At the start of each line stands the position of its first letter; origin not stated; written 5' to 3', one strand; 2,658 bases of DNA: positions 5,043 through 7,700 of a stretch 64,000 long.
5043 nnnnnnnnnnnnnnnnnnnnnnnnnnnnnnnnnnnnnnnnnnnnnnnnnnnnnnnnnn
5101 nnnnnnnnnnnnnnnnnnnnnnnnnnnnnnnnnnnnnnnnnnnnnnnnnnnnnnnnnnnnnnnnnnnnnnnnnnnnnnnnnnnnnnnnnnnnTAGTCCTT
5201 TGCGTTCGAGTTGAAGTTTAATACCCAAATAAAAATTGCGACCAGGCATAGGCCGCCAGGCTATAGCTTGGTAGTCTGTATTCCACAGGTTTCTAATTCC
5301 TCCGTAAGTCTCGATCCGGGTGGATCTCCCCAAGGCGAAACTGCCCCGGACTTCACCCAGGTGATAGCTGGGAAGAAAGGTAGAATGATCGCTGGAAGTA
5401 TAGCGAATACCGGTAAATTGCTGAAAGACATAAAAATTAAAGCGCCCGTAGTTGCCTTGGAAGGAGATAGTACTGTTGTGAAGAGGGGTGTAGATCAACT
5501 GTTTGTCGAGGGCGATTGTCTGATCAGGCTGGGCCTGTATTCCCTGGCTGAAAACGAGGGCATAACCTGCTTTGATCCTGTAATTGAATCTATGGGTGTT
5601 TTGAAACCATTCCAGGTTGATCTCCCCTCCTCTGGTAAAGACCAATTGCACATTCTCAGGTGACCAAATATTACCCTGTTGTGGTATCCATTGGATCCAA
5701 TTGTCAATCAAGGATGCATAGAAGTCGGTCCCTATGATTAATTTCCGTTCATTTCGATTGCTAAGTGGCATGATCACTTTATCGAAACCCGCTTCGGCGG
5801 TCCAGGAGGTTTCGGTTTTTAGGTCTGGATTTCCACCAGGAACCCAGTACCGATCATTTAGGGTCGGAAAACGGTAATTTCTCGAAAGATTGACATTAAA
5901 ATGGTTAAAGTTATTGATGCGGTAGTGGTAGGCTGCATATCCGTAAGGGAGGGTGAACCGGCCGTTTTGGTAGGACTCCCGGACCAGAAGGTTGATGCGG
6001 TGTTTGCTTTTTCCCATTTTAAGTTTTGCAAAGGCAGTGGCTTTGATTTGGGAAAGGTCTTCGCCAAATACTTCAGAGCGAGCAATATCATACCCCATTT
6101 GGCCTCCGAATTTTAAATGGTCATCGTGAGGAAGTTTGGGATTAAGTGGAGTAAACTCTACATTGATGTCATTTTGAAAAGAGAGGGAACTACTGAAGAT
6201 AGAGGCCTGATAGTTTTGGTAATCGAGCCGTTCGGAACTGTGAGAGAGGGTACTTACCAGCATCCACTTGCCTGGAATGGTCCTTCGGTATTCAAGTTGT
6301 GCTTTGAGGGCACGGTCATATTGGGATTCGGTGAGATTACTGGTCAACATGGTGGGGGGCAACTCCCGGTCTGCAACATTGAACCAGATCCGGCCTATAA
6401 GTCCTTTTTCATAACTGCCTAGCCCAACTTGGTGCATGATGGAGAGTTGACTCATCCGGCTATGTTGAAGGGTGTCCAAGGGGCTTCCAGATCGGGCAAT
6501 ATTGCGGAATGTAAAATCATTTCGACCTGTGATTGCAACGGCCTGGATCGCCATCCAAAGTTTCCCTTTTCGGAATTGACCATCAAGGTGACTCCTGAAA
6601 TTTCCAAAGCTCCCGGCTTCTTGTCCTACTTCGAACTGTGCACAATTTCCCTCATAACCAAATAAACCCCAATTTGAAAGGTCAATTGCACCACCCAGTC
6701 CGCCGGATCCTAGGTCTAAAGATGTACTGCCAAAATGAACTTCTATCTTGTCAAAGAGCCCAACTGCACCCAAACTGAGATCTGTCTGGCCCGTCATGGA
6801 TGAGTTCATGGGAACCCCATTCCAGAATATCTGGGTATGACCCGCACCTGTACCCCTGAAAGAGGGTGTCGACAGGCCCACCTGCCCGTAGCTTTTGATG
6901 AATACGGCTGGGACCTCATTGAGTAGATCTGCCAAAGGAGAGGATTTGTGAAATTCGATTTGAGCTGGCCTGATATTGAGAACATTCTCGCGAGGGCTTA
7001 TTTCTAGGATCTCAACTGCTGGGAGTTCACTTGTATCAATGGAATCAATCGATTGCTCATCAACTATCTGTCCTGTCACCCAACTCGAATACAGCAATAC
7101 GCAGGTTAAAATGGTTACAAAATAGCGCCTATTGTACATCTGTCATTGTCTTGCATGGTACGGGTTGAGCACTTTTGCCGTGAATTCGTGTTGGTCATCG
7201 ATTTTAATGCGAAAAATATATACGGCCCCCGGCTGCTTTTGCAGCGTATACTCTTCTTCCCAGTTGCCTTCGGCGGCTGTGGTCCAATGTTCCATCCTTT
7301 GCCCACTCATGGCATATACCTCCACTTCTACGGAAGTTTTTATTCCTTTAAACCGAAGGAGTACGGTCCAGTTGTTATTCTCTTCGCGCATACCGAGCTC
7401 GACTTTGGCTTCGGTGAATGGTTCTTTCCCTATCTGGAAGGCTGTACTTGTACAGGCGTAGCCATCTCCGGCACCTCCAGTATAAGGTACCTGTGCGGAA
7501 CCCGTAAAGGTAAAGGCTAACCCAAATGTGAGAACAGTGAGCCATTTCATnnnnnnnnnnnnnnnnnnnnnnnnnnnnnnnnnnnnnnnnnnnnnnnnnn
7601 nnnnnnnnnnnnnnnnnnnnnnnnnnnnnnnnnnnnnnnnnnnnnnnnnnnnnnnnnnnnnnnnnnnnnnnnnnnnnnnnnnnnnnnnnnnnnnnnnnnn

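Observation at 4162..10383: B12-riboswitch-controlled five-gene surface module combining T9SS cargo, an FGE-like protein, a BtuB-like receptor and a propeller lipoprotein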

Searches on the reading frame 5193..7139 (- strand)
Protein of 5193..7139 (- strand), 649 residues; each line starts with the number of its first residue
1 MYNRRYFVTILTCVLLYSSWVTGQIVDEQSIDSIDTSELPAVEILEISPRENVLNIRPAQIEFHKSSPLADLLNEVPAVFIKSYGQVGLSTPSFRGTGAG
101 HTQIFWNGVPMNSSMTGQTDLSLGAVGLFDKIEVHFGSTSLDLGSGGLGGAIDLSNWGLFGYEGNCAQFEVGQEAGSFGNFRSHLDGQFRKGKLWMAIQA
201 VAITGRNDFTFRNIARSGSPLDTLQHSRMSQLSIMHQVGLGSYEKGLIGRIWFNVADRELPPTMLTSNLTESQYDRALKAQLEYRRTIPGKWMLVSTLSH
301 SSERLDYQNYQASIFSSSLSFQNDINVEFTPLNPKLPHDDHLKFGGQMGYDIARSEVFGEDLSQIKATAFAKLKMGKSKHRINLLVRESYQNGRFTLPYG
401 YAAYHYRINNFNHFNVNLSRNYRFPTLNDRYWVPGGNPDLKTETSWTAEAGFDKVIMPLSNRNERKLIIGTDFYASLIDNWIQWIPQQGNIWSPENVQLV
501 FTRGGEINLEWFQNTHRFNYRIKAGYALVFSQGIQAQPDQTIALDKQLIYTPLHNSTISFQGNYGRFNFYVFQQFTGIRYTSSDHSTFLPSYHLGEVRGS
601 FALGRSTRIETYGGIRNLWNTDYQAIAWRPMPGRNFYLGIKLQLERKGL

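Call 5: search_protein_families(library=pfam, proteins=[window:5193-7139:-], max_evalue=0.1)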
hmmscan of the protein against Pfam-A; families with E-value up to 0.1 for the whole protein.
window:5193-7139:- (649 aa): 2 families
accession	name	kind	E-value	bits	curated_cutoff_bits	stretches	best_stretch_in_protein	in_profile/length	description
PF00593.30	TonB_dep_Rec_b-barrel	-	4e-18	66.9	27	1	279-618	64-436/436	TonB dependent receptor-like, beta-barrel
PF07715.20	Plug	-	6.2e-14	52.8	23.9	1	53-151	9-107/107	TonB-dependent Receptor Plug Domain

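Call 6: search_protein_families(library=ncbifam, proteins=[window:5193-7139:-], max_evalue=0.1)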
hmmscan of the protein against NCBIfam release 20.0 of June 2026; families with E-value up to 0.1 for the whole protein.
window:5193-7139:- (649 aa): 8 families
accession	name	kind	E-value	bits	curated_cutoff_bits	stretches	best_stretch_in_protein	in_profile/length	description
TIGR01779.1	TonB-B12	equivalog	1.1e-17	63.9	599.7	2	354-643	344-613/614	TonB-dependent vitamin B12 receptor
NF007926.1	PRK10641.1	equivalog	5e-12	45.2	836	1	59-154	54-151/617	TonB-dependent vitamin B12 receptor BtuB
TIGR01786.1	TonB-hemlactrns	subfamily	4.6e-09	35.2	323.75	1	59-153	31-130/719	TonB-dependent hemoglobin/transferrin/lactoferrin family receptor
TIGR01785.1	TonB-hemin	subfamily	7.1e-09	34.6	316.85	1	55-154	24-126/677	TonB-dependent heme/hemoglobin receptor family protein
NF038079.1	TonB_sider_MxcH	equivalog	1.9e-06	26.3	925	1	65-252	147-330/792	TonB-dependent siderophore myxochelin receptor MxcH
NF049946.1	TonB_dep_CU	exception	0.00054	18.4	700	1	387-643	439-681/683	TonB-dependent receptor, CU motif-type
NF049944.1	TonB_dep_PUIUD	equivalog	0.009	14.4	850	0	436-457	488-509/686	TonB-dependent receptor, PUIUD motif-type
NF010010.0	PRK13483.1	equivalog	0.05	11.6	927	0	67-154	68-160/660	ligand-gated channel protein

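Call 27: search_solved_structures(query=window:5193-7139:-, max_evalue=0.001)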
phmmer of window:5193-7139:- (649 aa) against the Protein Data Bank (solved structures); distinct sequences matched with E-value up to 0.001: 4.
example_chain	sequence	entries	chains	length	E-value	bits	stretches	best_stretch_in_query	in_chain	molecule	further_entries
8bmx_C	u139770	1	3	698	5.3e-46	160.5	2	416-640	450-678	Putative TonB-linked outer membrane receptor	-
8p98_A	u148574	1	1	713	6.3e-46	160.2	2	415-640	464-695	Vitamin B12 transporter BtuB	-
8p97_A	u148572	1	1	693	7.1e-46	160.1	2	415-640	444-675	TonB-dependent receptor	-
8blw_A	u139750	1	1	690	8.9e-10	40.8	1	13-139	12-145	Vitamin B12 transporter BtuB1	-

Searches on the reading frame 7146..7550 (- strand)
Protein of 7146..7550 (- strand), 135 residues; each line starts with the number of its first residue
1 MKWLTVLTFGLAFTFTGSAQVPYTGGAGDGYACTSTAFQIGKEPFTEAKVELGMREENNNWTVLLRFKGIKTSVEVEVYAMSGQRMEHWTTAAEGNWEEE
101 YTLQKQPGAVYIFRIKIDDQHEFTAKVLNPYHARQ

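Call 5: search_protein_families(library=pfam, proteins=[window:7146-7550:-], max_evalue=0.1)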
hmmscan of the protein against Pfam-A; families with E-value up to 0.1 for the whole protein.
window:7146-7550:- (135 aa): 0 families

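Call 6: search_protein_families(library=ncbifam, proteins=[window:7146-7550:-], max_evalue=0.1)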
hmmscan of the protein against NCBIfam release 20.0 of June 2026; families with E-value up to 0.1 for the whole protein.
window:7146-7550:- (135 aa): 3 families
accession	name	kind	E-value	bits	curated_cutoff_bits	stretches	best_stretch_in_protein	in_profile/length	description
TIGR04183.1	Por_Secre_tail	domain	0.00014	21.8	23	1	65-127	12-69/72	T9SS type A sorting domain-containing protein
TIGR04131.1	Bac_Flav_CTERM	domain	0.011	15.9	35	1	58-126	15-80/85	T9SS type B sorting domain-containing protein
NF052323.1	T9SSA_dep_M6i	equivalog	0.051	11.5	600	1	71-127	978-1036/1043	T9SS-dependent M6-like inactivated metalloprotease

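Call 51: find_homologous_proteins(query=window:7146-7550:-, max_evalue=0.001)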
Query window:7146-7550:- (135 aa): 2 proteins with E <= 0.001 among 5 candidates.
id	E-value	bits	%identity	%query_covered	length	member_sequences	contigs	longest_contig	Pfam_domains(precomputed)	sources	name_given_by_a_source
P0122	3.7e-87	307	100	100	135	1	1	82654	-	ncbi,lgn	-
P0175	3.2e-53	197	64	100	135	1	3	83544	-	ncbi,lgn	-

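Call 77: search_solved_structures(query=A7, max_evalue=1)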
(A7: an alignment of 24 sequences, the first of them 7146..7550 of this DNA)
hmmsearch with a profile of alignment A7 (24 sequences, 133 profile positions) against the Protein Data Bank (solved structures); distinct sequences matched with E-value up to 1: 22.
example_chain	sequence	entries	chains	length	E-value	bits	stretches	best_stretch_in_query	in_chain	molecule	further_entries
8vba_A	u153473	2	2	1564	2.8e-11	46.8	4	41-115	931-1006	EtpA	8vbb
8glk_D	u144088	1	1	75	4.2e-08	36.5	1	54-131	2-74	Endonuclease I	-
9whd_A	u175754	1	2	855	1.1e-06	32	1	51-126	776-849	GH167 glycoside hydrolase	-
7pzj_A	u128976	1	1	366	8.7e-06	29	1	50-127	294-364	Lipase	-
5jvk_A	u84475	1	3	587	3.3e-05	27.1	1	40-130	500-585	Uncharacterized protein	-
8glj_D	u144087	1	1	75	0.00011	25.4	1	54-129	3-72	Por secretion system C-terminal sorting domain-containing protein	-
8h97_A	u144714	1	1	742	0.0003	24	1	44-131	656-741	Beta-agarase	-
5hfs_A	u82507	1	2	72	0.0038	20.5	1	76-132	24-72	Gingipain R2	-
5ag8_A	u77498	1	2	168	0.0056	19.9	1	46-131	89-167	GINGIPAIN R2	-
7pq4_A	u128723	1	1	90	0.0057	19.9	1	75-132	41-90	Arginine-specific cysteine proteinase (Arg-gingipain)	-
8qb1_A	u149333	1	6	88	0.0086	19.3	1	56-130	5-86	Mirolase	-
5uyt_A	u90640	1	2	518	0.0092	19.2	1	48-122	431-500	Ice-binding protein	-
5ag9_A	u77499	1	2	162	0.015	18.5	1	75-131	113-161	Gingipain R2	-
8gl6_D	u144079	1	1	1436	0.12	15.7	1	68-131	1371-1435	RemA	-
8snb_AA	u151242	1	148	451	0.13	15.5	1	26-70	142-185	Tubulin alpha chain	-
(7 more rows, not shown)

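Call 78: search_protein_families(library=ncbifam, alignment_id=A7, max_evalue=0.01)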
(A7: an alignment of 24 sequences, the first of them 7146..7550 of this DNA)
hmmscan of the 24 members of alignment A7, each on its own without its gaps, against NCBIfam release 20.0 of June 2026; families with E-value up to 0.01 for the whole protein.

A. member 1, window:7146-7550:- (135 aa): 1 family
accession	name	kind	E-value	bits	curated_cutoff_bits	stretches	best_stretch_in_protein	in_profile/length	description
TIGR04183.1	Por_Secre_tail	domain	0.00014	21.8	23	1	65-127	12-69/72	T9SS type A sorting domain-containing protein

B. families by the number of members that match (of 24 scanned): 4 families
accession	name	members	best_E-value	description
TIGR04183.1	Por_Secre_tail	17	5.1e-11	T9SS type A sorting domain-containing protein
NF038113.1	T9SSA_dep_M36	10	2.1e-07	T9SS-dependent M36 family metallopeptidase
NF050177.1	TapA_OM_Porphy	2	3.2e-05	TapA/TapC family T9SS-dependent outer membrane protein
NF033707.1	T9SS_sortase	1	0.0031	type IX secretion system sortase PorU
